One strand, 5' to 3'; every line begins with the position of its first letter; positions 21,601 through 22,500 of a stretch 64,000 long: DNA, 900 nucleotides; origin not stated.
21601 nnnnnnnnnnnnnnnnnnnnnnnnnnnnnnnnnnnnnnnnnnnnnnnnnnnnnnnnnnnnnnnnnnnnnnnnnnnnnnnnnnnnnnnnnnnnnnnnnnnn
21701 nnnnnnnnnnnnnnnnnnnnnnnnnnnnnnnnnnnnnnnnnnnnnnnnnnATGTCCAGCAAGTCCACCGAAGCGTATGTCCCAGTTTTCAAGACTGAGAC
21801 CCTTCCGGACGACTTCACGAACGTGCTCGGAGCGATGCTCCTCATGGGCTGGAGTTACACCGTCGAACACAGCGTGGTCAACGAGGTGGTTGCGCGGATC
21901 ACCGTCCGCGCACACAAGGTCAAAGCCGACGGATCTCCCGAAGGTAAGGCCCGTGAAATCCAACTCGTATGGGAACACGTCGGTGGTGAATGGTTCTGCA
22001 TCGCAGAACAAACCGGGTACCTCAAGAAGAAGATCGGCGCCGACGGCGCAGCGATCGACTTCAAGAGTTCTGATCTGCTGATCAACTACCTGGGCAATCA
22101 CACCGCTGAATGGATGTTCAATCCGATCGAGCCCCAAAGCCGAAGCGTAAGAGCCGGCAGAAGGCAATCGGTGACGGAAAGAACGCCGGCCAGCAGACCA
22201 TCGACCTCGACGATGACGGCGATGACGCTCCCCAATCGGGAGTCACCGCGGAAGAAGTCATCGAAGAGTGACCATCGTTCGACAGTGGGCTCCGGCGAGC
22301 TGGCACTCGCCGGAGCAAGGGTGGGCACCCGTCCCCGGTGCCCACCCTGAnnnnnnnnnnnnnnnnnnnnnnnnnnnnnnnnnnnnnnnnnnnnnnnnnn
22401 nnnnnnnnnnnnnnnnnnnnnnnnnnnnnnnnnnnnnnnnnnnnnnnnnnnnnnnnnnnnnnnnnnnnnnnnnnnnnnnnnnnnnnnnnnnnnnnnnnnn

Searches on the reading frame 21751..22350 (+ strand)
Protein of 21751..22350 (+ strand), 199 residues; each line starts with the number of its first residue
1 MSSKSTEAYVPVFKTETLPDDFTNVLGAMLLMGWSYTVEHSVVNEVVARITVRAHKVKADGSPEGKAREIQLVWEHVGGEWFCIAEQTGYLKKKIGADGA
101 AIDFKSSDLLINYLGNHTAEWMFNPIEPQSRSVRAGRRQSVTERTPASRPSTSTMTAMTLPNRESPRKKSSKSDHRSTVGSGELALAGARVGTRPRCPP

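Call 17: search_protein_families(library=phrogs, proteins=[window:21751-22350:+], max_evalue=0.01)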
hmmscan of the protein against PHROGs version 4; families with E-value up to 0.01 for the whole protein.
window:21751-22350:+ (199 aa): 0 families

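Call 18: search_protein_families(library=pfam, proteins=[window:21751-22350:+], max_evalue=0.01)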
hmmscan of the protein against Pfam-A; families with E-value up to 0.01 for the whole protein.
window:21751-22350:+ (199 aa): 0 families

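Call 45: find_encoding_contigs(protein=window:21751-22350:+, flank=10000, max_places=2)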
Protein window:21751-22350:+ (199 aa): no gene with exactly this product is on record in the collection.
